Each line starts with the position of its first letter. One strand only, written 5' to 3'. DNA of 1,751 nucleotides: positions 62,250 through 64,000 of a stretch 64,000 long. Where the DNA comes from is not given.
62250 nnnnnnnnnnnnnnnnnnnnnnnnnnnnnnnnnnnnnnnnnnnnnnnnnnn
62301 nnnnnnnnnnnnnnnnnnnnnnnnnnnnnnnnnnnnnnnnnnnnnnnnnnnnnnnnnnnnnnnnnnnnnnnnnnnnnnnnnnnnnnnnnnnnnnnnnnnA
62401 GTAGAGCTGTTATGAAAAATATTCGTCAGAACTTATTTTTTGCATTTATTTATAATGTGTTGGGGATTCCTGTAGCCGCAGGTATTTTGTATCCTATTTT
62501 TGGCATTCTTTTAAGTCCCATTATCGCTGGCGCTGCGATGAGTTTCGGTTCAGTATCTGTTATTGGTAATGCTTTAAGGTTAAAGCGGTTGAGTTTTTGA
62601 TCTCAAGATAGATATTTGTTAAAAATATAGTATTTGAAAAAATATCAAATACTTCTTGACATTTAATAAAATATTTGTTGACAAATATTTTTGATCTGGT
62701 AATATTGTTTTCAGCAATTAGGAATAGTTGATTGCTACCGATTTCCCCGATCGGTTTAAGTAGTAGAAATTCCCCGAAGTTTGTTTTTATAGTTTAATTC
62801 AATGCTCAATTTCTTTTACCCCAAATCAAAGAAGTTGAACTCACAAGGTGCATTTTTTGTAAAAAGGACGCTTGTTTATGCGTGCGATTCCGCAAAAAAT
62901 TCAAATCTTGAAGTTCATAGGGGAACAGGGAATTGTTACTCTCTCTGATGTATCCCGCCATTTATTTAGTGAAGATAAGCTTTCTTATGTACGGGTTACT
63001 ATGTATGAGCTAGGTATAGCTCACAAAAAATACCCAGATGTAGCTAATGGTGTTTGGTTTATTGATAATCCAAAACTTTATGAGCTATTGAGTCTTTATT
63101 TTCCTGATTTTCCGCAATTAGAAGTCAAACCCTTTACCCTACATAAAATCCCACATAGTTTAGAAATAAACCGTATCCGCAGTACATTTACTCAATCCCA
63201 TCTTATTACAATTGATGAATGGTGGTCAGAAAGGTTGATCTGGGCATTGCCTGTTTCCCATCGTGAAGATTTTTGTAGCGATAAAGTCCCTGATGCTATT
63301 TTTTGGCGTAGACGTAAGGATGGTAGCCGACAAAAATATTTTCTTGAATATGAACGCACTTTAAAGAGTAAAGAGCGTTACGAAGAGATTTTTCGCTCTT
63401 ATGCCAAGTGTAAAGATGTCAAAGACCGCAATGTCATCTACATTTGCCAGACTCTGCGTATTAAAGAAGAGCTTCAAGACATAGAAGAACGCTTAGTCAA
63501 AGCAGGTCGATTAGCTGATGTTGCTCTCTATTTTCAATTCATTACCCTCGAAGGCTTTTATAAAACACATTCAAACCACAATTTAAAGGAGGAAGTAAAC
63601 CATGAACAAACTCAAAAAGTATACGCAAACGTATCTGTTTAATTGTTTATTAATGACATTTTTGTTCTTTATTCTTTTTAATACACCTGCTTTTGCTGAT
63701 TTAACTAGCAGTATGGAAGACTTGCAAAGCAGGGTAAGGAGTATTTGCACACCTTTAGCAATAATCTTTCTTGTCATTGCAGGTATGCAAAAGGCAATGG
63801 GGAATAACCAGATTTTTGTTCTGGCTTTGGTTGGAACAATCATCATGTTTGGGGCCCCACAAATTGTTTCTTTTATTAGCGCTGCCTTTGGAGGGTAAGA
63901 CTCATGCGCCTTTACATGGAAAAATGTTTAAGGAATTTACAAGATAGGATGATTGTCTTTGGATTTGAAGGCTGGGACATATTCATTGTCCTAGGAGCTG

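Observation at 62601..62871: Intergenic region dense in perfect short palindromes before the wHTH and TrbC-like genes (operator or oriT candidate)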

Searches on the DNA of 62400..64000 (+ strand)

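Call 8: search_dna_similar(query=window:62400-64000:+, collection=plasmids, mode=distant, max_rows=30)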
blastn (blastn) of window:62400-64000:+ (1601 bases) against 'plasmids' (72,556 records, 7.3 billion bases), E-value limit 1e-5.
Records with a match: 2149; places in all: 2155; records where one place covers at least 80% of the query: 0.
Best place of each record, by identity: 60-80% 2149.
By first word of the organism name: Klebsiella 1779; Enterobacter 93; Escherichia 89; Salmonella 50; Citrobacter 20; Bacillus 20; Raoultella 18; Leclercia 14; Acinetobacter 12; Legionella 8; and 23 more.
By predicted mobility (MOB-suite, as given by PLSDB): conjugative 1287; non-mobilizable 719; mobilizable 143.
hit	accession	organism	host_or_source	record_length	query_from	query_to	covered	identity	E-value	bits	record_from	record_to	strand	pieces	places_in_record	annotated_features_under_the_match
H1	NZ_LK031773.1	Criblamydia sequanensis CRIB-18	-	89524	13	182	11%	75.4%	1e-21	113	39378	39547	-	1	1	heavy metal translocating P-type ATPase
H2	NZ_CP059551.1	Acinetobacter seifertii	Brewery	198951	12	183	11%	74.0%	5e-19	104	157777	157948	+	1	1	heavy metal translocating P-type ATPase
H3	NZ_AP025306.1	Aureibacter tunicatorum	-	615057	7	180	11%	72.4%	2e-17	99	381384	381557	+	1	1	heavy metal translocating P-type ATPase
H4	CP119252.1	Acinetobacter soli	Homo sapiens,blood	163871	12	183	11%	71.8%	2e-11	80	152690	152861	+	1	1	heavy metal translocating P-type ATPase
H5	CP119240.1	Acinetobacter soli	Homo sapiens,blood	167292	12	183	11%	71.8%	2e-11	80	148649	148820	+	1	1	heavy metal translocating P-type ATPase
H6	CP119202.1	Acinetobacter soli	Homo sapiens,blood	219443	12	183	11%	71.8%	2e-11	80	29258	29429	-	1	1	heavy metal translocating P-type ATPase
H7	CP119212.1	Acinetobacter soli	Homo sapiens,blood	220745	12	183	11%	71.8%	2e-11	80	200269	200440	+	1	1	heavy metal translocating P-type ATPase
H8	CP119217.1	Acinetobacter soli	Homo sapiens,blood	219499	12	183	11%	71.8%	2e-11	80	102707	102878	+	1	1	heavy metal translocating P-type ATPase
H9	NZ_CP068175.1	Acinetobacter ursingii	-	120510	12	183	11%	71.8%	2e-11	80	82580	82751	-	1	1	heavy metal translocating P-type ATPase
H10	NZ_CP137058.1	Acinetobacter soli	Homo sapiens,Seoul National University ...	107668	12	183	11%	71.8%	2e-11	80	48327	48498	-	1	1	heavy metal translocating P-type ATPase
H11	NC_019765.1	Stanieria cyanosphaera PCC 7437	-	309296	13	182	11%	71.5%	5e-13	85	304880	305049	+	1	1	heavy metal translocating P-type ATPase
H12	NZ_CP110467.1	Acinetobacter baumannii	Homo sapiens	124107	12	183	11%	70.1%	1e-7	66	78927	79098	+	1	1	heavy metal translocating P-type ATPase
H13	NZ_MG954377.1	Acinetobacter baumannii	-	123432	12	183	11%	70.1%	1e-7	66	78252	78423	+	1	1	heavy metal translocating P-type ATPase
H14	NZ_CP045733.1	Legionella sp. MW5194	Water,water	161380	13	186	11%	68.8%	5e-7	65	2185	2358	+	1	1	copper-translocating P-type ATPase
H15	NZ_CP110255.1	Acinetobacter oleivorans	mixed culture,soil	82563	13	183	11%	69.9%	9e-10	73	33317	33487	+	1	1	heavy metal translocating P-type ATPase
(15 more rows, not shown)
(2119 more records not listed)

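Call 46: search_rna_families(source=window, start=62400, end=63000, threshold=evalue, max_evalue=10)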
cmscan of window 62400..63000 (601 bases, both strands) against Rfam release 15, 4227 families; matches with E-value up to 10: 5.
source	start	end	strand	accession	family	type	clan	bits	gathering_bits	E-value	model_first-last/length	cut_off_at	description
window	62629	62653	-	RF01162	sn668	Gene; snRNA; snoRNA; CD-box;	-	18.9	40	0.44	1-65/65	no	Small nucleolar RNA sn668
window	62833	62920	+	RF04144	MIR9783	Gene; miRNA;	-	16.6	100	2.8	1-95/95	no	MIR9783 microRNA precursor family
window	62834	62919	-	RF04144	MIR9783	Gene; miRNA;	-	16.4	100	3.1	1-95/95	no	MIR9783 microRNA precursor family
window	62404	62437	+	RF01120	sR33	Gene; snRNA; snoRNA; CD-box;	-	14.6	37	2.1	26-55/55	no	Small nucleolar RNA sR33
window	62783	62835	-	RF02575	DM_SisR1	Gene;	-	11.7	62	4.7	1-389/389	no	Drosophila melanogaster stable intronic sequence RNA 1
